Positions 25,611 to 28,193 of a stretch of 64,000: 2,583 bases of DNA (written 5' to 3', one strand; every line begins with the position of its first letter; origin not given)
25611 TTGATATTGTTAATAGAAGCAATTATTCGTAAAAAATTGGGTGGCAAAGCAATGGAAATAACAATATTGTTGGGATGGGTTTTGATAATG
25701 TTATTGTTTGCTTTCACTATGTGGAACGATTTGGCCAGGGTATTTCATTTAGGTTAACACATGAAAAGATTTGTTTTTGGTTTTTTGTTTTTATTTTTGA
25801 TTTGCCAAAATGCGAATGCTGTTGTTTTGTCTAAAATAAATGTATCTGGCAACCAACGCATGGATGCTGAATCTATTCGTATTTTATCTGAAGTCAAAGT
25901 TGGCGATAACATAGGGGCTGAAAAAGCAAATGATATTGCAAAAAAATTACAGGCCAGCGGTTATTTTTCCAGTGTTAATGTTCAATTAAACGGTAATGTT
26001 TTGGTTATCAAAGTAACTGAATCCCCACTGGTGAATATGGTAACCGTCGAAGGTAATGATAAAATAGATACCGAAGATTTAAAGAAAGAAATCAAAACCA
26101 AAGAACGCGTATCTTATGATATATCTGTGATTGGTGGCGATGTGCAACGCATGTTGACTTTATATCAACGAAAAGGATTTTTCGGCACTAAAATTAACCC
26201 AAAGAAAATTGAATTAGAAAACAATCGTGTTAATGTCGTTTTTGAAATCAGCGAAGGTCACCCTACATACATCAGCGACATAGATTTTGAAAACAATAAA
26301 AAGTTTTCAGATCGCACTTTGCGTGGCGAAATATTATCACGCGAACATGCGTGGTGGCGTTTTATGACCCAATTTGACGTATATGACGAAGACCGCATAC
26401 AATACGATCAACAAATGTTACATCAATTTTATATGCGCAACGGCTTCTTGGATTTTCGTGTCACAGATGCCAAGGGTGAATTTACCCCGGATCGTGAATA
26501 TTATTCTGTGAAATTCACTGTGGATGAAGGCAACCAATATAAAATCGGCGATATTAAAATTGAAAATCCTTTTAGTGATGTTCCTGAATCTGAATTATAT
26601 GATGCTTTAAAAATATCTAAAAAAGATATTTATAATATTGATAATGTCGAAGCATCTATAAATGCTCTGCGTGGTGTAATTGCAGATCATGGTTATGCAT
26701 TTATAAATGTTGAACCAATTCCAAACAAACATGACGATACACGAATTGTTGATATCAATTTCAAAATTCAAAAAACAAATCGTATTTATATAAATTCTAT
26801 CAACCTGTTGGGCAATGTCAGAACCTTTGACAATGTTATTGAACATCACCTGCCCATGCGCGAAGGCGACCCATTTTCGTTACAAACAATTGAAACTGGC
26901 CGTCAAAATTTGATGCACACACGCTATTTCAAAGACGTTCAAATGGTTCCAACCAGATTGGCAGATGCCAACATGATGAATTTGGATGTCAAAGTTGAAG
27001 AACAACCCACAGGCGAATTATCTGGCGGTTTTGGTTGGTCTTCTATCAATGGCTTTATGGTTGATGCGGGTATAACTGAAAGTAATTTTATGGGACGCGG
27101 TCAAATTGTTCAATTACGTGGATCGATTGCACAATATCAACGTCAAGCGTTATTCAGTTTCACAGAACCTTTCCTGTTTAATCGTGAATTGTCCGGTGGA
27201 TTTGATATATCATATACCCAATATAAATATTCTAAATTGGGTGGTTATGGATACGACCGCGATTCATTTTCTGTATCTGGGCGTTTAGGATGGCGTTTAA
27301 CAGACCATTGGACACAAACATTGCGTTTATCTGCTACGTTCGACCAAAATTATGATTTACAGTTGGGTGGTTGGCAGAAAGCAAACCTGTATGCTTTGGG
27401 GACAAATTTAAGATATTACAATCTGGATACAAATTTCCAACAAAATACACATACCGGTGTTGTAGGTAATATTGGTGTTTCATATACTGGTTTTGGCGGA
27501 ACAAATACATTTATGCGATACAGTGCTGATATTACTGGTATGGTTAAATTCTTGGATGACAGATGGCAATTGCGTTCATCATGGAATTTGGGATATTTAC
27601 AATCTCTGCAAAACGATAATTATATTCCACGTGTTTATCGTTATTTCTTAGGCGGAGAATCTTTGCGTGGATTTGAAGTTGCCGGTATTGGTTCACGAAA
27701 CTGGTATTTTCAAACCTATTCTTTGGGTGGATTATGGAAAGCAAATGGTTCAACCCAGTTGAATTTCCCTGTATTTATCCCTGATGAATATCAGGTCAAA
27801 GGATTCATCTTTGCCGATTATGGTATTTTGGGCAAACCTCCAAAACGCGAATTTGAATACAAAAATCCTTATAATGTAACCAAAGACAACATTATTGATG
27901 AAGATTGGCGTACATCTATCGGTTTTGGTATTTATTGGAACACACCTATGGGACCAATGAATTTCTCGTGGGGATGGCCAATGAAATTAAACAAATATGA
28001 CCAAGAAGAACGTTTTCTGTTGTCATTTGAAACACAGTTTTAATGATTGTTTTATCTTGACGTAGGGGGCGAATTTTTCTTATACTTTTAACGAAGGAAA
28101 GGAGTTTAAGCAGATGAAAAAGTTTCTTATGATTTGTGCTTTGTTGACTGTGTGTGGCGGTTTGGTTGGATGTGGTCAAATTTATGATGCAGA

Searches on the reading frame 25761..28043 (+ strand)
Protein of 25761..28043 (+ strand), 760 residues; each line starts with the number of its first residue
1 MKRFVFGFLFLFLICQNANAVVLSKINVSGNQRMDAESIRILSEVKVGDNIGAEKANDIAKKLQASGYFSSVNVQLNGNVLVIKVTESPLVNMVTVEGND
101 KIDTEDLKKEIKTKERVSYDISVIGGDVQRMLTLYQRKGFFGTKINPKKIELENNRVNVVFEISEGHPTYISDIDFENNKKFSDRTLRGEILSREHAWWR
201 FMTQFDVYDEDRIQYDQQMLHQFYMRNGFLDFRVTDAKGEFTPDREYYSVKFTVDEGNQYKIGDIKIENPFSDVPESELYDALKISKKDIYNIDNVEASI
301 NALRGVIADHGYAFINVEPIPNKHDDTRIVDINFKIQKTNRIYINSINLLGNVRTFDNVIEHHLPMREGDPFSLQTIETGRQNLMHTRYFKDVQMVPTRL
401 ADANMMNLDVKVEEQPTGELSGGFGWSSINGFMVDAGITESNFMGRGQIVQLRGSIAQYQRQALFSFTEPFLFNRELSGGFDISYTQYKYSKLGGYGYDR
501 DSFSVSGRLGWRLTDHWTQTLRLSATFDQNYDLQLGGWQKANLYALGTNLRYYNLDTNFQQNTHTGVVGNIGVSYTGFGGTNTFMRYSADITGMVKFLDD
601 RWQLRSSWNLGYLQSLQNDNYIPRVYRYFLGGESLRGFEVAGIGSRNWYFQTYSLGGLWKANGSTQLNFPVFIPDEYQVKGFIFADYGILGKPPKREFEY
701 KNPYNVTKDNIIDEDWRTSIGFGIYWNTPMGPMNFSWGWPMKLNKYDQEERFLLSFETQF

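Call 24: search_protein_families(library=pfam, proteins=[window:25761-28043:+], max_evalue=0.001)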
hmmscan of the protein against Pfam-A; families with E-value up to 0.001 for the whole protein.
window:25761-28043:+ (760 aa): 3 families
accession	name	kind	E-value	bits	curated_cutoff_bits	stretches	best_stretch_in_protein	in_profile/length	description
PF07244.20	POTRA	-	6.6e-63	209.8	21.3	5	170-257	2-79/79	Surface antigen variable number repeat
PF01103.29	Omp85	-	4.3e-44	151.8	24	1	442-757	1-322/325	Omp85 superfamily domain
PF08478.15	POTRA_1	-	1.3e-08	35.5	23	1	23-87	3-68/69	POTRA domain, FtsQ-type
